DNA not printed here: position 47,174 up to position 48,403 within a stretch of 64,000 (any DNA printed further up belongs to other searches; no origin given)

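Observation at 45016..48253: Orphan CbbQ/NorQ-type AAA+ ATPase with a CbbO/NorD-type VWA partner and no Rubisco or NO reductase nearby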

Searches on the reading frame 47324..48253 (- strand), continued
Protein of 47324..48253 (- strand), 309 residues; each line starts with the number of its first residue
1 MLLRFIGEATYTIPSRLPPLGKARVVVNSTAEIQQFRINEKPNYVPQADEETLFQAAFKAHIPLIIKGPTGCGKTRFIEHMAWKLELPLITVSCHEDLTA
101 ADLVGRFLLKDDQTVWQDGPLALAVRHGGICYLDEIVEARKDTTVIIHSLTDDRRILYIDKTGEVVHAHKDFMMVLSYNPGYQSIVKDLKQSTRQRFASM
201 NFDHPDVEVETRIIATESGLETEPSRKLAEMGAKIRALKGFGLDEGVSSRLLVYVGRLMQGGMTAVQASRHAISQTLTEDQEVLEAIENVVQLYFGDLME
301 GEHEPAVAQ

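Call 17: search_solved_structures(query=window:47324-48253:-, max_evalue=0.00001, show_alignments=2)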
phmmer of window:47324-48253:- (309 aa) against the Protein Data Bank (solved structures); distinct sequences matched with E-value up to 0.00001: 11.
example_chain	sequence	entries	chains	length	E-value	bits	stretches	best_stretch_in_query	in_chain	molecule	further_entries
5c3c_A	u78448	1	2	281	1.6e-97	329.7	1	30-295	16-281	CbbQ/NirQ/NorQ domain protein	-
6l1q_C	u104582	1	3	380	5.5e-97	327.9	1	28-295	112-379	CbbQ protein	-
9qhd_A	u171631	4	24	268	2.1e-90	306.3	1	41-296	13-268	Nitric oxide reductase NorQ protein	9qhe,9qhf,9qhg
9qh4_A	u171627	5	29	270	4.9e-90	305.1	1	40-296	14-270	Protein NorQ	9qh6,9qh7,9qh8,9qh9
6i27_A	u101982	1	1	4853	2.6e-56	194.4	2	52-215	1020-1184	Midasin,Midasin,Midasin,Midasin,Midasin,Midasin,Midasin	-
6i26_A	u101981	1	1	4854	2.6e-56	194.4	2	52-215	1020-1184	Midasin,Midasin,Midasin,Midasin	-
6hyp_A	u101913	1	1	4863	2.6e-56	194.4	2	52-215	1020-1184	Midasin,Midasin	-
5jcs_s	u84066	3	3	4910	2.8e-56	194.3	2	52-215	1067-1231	Midasin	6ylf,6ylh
6or5_A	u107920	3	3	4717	1.2e-50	175.8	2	54-212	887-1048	Midasin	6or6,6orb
9ujv_A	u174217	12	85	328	3.7e-07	33.1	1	42-179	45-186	Cobaltochelatase subunit CobS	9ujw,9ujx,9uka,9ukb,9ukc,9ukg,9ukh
9udk_A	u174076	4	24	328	9.5e-07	31.8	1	42-179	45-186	Cobaltochelatase subunit CobS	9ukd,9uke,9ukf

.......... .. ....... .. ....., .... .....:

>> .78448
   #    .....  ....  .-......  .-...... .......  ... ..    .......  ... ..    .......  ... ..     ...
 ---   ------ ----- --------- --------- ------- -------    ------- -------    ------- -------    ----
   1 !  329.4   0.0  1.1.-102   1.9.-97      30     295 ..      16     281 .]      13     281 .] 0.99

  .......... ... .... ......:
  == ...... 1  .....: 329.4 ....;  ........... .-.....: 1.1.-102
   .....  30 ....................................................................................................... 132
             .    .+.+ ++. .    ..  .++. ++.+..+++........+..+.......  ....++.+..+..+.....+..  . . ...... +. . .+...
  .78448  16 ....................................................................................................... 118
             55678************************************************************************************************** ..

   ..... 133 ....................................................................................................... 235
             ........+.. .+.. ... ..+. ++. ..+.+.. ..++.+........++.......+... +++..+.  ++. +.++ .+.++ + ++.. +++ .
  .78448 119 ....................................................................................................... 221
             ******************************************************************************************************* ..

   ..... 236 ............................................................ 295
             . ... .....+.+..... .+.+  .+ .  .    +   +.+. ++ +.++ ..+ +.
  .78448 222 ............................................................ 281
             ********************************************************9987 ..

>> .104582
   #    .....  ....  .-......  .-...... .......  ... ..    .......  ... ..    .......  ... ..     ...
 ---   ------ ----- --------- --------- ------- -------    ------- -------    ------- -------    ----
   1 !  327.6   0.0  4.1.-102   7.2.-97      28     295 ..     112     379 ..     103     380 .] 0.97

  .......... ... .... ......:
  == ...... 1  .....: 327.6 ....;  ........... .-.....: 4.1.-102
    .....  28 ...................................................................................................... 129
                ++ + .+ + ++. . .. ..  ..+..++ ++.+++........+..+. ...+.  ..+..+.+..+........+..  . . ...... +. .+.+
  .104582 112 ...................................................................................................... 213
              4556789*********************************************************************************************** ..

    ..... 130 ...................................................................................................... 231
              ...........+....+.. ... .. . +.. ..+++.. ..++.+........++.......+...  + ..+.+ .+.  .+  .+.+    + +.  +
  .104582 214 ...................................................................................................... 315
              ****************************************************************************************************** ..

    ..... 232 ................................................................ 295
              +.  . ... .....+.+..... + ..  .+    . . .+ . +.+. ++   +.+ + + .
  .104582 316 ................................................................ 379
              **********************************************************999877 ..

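Call 18: find_related_loci(query=window:47324-48175:-, collection=metagenome_contigs, flank=10000)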
Query window:47324-48175:- (283 aa) in metagenome_contigs; peptide patterns used: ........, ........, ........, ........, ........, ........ (x = any residue, [..] = any of these).
600 stretches matched a pattern (row limit reached: there are more); 574 encode a relative of the query (tblastn E <= 1e-3); the best 80 are kept; 80 distinct loci.
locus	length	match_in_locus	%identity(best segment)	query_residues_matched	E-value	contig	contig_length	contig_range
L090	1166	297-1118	75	1-274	5e-158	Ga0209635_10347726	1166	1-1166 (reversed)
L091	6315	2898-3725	67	1-276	8e-130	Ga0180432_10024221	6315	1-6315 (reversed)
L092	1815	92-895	65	2-269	6e-134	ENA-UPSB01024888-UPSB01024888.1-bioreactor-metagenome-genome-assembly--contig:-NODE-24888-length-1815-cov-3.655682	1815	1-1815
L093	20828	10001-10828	76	1-276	3e-147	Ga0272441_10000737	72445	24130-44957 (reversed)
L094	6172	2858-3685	63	1-276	5e-122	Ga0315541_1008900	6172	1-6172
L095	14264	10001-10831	63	1-280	4e-120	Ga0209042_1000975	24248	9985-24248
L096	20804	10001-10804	56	2-269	5e-106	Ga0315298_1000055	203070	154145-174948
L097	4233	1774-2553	57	6-265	1e-106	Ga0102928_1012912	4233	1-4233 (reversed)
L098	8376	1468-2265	56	4-269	9e-106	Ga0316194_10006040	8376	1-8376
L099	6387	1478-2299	56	2-267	1e-105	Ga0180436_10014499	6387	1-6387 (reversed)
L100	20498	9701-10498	59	10-267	5e-105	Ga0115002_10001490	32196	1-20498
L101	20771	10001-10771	59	16-267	5e-105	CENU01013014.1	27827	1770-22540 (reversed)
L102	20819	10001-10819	55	3-275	4e-105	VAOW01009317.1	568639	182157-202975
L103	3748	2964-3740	58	7-265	2e-106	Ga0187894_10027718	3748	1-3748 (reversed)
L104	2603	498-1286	57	3-265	9e-109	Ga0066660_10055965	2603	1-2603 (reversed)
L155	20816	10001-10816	57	6-269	5e-102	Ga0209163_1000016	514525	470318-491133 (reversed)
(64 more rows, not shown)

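Call 27: search_protein_families(library=pfam, proteins=[L011:8604-9884:+, L011:7737-8336:-, L014:3263-3646:+, L014:3992-5236:+, L015:7160-9052:+, L015:12946-14091:+, L016:3137-3778:+, L016:3922-4563:+, L010:2375-4105:+, L010:4514-5044:-], max_evalue=0.001)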
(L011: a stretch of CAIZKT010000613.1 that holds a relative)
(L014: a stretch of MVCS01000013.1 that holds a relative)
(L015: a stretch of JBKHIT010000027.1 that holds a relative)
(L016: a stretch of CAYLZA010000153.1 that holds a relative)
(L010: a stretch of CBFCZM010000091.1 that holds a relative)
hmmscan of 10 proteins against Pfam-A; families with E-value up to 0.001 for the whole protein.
L011:8604-9884:+ (426 aa): 3 families
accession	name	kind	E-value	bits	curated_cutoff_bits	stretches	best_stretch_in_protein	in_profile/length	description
PF01408.29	GFO_IDH_MocA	-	4.9e-28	98.7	24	1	80-198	1-119/120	Oxidoreductase family, NAD-binding Rossmann fold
PF22725.1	GFO_IDH_MocA_C3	-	3.8e-25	88.7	27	1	210-350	4-123/124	GFO/IDH/MocA C-terminal domain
PF02894.22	GFO_IDH_MocA_C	-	3.6e-23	82.9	22.9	1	211-425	1-217/218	Oxidoreductase family, C-terminal alpha/beta domain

L011:7737-8336:- (199 aa): 1 family
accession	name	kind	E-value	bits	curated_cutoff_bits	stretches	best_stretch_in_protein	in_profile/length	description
PF01797.21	Y1_Tnp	-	4.4e-05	24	23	1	68-149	34-120/121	Transposase IS200 like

L014:3263-3646:+ (127 aa): 0 families

L014:3992-5236:+ (414 aa): 0 families

L015:7160-9052:+ (630 aa): 2 families
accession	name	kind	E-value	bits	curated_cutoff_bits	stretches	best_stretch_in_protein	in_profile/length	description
PF13519.12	VWA_2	-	1.1e-06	29.6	27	1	184-281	1-93/107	von Willebrand factor type A domain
PF00092.34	VWA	-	0.00011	22.9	23.8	1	184-324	2-140/174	von Willebrand factor type A domain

L015:12946-14091:+ (381 aa): 3 families
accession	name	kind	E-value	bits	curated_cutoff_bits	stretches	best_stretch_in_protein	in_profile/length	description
PF13088.12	BNR_2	-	8.5e-16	58.6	31.4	1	157-356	84-274/277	BNR repeat-like domain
PF13859.12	BNR_3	-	8.8e-07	29.1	27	1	143-282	86-216/308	BNR repeat-like domain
PF02012.26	BNR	-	2.4e-05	24.1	27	0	318-328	1-11/12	BNR/Asp-box repeat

L016:3137-3778:+ (213 aa): 0 families

L016:3922-4563:+ (213 aa): 0 families

L010:2375-4105:+ (576 aa): 6 families
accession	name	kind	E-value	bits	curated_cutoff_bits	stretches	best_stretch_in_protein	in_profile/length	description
PF02518.31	HATPase_c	-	5e-28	98.2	26.4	1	461-574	1-110/111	Histidine kinase-, DNA gyrase B-, and HSP90-like ATPase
PF00072.30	Response_reg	-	5.9e-26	91.3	30.2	1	5-112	1-107/111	Response regulator receiver domain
PF00512.31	HisKA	-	4.6e-10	39.8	26.9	1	352-414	2-63/66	His Kinase A (phospho-acceptor) domain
PF01590.32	GAF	-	5.8e-06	27.3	22.4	1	180-322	6-133/133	GAF domain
PF13492.12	GAF_3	-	7.8e-06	26.8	27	1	176-323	2-128/129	GAF domain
PF13185.12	GAF_2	-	8.7e-06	26.4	28.6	1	174-322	2-135/136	GAF domain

L010:4514-5044:- (176 aa): 0 families

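Call 28: search_protein_families(library=pfam, proteins=[L091:691-2313:-, L094:2097-2639:+, L094:731-2029:-, L095:8077-9009:+, L095:9029-9718:-, L095:13192-14082:+, L095:10767-13205:+, L013:5053-6639:-, L013:1-1074:-, L015:5071-7131:-], max_evalue=0.001)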
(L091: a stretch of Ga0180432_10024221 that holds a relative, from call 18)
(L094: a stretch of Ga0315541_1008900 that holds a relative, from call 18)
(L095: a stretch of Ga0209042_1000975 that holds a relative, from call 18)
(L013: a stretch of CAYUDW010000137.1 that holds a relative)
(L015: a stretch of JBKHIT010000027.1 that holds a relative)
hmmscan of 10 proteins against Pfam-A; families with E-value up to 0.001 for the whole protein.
L091:691-2313:- (540 aa): 0 families

L094:2097-2639:+ (180 aa): 0 families

L094:731-2029:- (432 aa): 0 families

L095:8077-9009:+ (310 aa): 1 family
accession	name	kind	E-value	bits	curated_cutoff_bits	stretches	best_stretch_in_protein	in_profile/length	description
PF00528.27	BPD_transp_1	-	8.4e-20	71.7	26.4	1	126-296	3-175/184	Binding-protein-dependent transport system inner membrane component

L095:9029-9718:- (229 aa): 1 family
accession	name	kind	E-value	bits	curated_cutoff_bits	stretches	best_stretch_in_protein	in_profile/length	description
PF00702.32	Hydrolase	-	7e-06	27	26.4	1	89-206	60-189/191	haloacid dehalogenase-like hydrolase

L095:13192-14082:+ (296 aa): 0 families

L095:10767-13205:+ (812 aa): 19 families
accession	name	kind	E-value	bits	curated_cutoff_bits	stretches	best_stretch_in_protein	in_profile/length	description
PF07719.23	TPR_2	-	3.1e-29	99.1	27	2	692-723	3-34/34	Tetratricopeptide repeat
PF00515.34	TPR_1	-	7.7e-24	82.9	27.8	2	691-723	2-34/34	Tetratricopeptide repeat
PF13432.12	TPR_16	-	5.8e-22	78.2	32.7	3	627-688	2-63/65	Tetratricopeptide repeat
PF13414.12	TPR_11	-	1.1e-21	76.7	26.8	1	701-735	5-39/42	TPR repeat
PF13431.12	TPR_17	-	1.4e-19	69.1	24.4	0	679-710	2-33/34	Tetratricopeptide repeat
PF13181.12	TPR_8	-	5.1e-19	67.2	25.7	0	589-619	2-32/34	Tetratricopeptide repeat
PF14559.12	TPR_19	-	1.8e-17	63.9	25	1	598-661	1-63/68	Tetratricopeptide repeat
PF23914.1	TPR_CcmH_CycH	-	1e-15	58.4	42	2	715-777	41-103/158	Cytochrome c-type biogenesis protein H TPR domain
PF13428.12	TPR_14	-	1.1e-15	57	23.5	1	725-766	2-43/44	Tetratricopeptide repeat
PF13371.12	TPR_9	-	2.1e-13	50.5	35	1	600-653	7-60/73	Tetratricopeptide repeat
PF13424.12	TPR_12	-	1.6e-11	44.7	30.1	0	686-720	41-75/77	Tetratricopeptide repeat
PF13176.12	TPR_7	-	3.4e-09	36.5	27.9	0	696-723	5-34/36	Tetratricopeptide repeat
PF13231.12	PMT_2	-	7.9e-08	33.1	26.1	1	171-328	2-155/160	Dolichyl-phosphate-mannose-protein mannosyltransferase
PF03704.23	BTAD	-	1.2e-07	32.7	22.1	0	623-683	63-123/146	Bacterial transcriptional activator domain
PF24575.1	TPR_Slam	-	1.9e-07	31.9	35.2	0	595-644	54-103/104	Surface lipoprotein assembly modifier, N-terminal TPR repeats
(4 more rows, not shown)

L013:5053-6639:- (528 aa): 3 families
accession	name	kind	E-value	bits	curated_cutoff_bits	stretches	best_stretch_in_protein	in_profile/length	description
PF09239.17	Topo-VIb_trans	-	5.7e-61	205.4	24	1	321-484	1-159/159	Topoisomerase VI B subunit, transducer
PF02518.31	HATPase_c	-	2e-11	44.8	26.4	1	45-134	4-82/111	Histidine kinase-, DNA gyrase B-, and HSP90-like ATPase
PF13589.12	HATPase_c_3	-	3.6e-08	34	25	1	50-159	6-105/137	Histidine kinase-, DNA gyrase B-, and HSP90-like ATPase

L013:1-1074:- (358 aa): 0 families

L015:5071-7131:- (686 aa): 1 family
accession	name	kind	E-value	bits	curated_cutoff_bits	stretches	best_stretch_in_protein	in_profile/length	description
PF07596.16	SBP_bac_10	-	6.1e-05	23.6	23.3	0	563-597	2-35/268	Protein of unknown function (DUF1559)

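Call 29: find_encoding_contigs(protein=P0001, flank=10000, max_places=3)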
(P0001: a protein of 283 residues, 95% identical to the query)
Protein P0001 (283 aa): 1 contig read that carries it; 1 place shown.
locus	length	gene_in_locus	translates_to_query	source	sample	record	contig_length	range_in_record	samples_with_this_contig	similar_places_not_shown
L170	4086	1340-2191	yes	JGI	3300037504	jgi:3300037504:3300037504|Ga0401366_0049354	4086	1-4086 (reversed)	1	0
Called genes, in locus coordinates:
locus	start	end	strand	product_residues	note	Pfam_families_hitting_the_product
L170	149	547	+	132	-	-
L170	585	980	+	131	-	-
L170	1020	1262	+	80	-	-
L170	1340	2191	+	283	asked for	PF07728:AAA_5, PF08406:CbbQ_C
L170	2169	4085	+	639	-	?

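Call 30: find_encoding_contigs(protein=P0018, flank=10000, max_places=1)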
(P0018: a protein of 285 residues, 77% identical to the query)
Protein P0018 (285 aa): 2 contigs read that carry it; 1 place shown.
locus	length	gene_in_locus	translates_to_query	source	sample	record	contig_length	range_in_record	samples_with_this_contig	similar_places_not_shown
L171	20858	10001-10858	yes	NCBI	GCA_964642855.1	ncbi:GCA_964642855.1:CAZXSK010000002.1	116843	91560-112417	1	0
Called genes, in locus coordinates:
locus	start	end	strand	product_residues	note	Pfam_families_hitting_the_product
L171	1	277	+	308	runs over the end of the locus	PF21686:LigD_Prim-Pol, PF01896:DNA_primase_S (faint)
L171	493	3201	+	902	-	PF03636:Glyco_hydro_65N, PF03632:Glyco_hydro_65m, PF03633:Glyco_hydro_65C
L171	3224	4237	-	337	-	PF01656:CbiA, PF10609:ParA (faint), PF13183:Fer4_8 (faint), PF12838:Fer4_7 (faint), PF13187:Fer4_9 (faint), PF00037:Fer4, PF12837:Fer4_6 (weak), PF00037:Fer4 (weak), +3 more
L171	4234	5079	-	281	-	PF01656:CbiA, PF10609:ParA, PF13614:AAA_31 (faint), PF12838:Fer4_7 (faint), PF00037:Fer4 (faint), PF12837:Fer4_6 (faint), PF14697:Fer4_21 (weak), PF13187:Fer4_9 (weak)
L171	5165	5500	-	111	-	PF17253:DUF5320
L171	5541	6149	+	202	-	-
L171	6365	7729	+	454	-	PF00989:PAS, PF08448:PAS_4, PF13426:PAS_9, PF00158:Sigma54_activat, PF14532:Sigma54_activ_2, PF07728:AAA_5, PF25601:AAA_lid_14, PF02954:HTH_8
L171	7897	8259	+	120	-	PF02579:Nitro_FeMo-Co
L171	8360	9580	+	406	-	PF03308:MeaB (weak), PF01656:CbiA, PF02374:ArsA_ATPase (weak), PF09140:MipZ (weak), PF10609:ParA, PF13614:AAA_31 (weak), PF02579:Nitro_FeMo-Co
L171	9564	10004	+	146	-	PF13622:4HBT_3 (weak), PF03061:4HBT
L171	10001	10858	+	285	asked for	PF12774:AAA_6 (faint), PF07728:AAA_5, PF08406:CbbQ_C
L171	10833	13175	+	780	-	PF00092:VWA (weak), PF13519:VWA_2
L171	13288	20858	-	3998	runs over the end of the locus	?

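Call 31: find_encoding_contigs(protein=P0074, flank=10000, max_places=1)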
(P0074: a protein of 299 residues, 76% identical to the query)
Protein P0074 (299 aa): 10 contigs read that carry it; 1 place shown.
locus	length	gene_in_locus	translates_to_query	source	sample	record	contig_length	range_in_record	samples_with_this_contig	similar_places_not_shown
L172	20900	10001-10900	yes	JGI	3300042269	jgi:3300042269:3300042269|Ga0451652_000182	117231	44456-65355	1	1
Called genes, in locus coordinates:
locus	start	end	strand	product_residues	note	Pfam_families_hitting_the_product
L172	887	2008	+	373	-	PF05222:AlaDh_PNT_N, PF01262:AlaDh_PNT_C, PF02826:2-Hacid_dh_C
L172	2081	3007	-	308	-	-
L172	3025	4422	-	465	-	PF06452:CBM9_1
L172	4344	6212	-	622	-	-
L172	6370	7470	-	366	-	PF02018:CBM_4_9, PF22637:CBM_4_9_1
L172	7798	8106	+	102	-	PF28215:Symport_access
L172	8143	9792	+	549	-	PF00474:SSF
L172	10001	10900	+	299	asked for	PF07726:AAA_3 (weak), PF07728:AAA_5, PF08406:CbbQ_C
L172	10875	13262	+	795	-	PF00092:VWA (weak), PF13519:VWA_2 (faint)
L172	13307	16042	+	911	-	PF22842:Pel9A-like_beta_helix (faint), PF05048:NosD (faint), PF13229:Beta_helix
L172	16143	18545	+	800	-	PF18099:CBM_35_2 (weak), PF05048:NosD, PF13229:Beta_helix, PF17161:DUF5123 (faint)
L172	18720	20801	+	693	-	-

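Call 32: find_encoding_contigs(protein=P0062, flank=10000, max_places=1)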
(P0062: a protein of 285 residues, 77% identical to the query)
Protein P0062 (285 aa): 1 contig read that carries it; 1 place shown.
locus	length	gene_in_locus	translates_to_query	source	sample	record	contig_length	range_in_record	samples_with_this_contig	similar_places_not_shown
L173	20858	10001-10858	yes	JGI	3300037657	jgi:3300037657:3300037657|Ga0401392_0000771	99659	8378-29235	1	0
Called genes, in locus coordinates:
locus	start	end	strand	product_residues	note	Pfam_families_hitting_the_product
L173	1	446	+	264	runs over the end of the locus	PF00404:Dockerin_1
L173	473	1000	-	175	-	PF04143:Sulf_transp, PF20398:DUF6691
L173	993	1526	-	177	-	PF04143:Sulf_transp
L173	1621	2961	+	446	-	PF00989:PAS, PF08448:PAS_4, PF13426:PAS_9, PF00158:Sigma54_activat, PF14532:Sigma54_activ_2, PF07728:AAA_5, PF25601:AAA_lid_14, PF02954:HTH_8, +2 more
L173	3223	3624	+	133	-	PF02579:Nitro_FeMo-Co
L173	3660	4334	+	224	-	PF00578:AhpC-TSA, PF08534:Redoxin, PF10417:1-cysPrx_C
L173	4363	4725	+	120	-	PF02579:Nitro_FeMo-Co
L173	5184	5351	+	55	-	-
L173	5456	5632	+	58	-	PF12797:Fer4_2, PF12837:Fer4_6, PF13237:Fer4_10, PF25160:LdpA_Fe-S-bd (weak), PF00037:Fer4, PF14697:Fer4_21, PF12838:Fer4_7, PF13187:Fer4_9, +9 more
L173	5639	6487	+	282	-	PF00142:Fer4_NifH (faint), PF01656:CbiA, PF10609:ParA, PF13614:AAA_31 (weak), PF12838:Fer4_7 (faint), PF00037:Fer4 (weak)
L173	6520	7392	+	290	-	PF01522:Polysacc_deac_1 (weak)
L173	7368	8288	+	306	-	PF01656:CbiA, PF13484:Fer4_16 (faint), PF25160:LdpA_Fe-S-bd (faint), PF13237:Fer4_10 (faint), PF12838:Fer4_7, PF13187:Fer4_9, PF14697:Fer4_21, PF00037:Fer4 (weak), +2 more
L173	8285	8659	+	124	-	PF02579:Nitro_FeMo-Co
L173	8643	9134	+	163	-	PF13622:4HBT_3, PF03061:4HBT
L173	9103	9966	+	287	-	PF00753:Lactamase_B, PF12706:Lactamase_B_2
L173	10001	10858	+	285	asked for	PF07728:AAA_5, PF08406:CbbQ_C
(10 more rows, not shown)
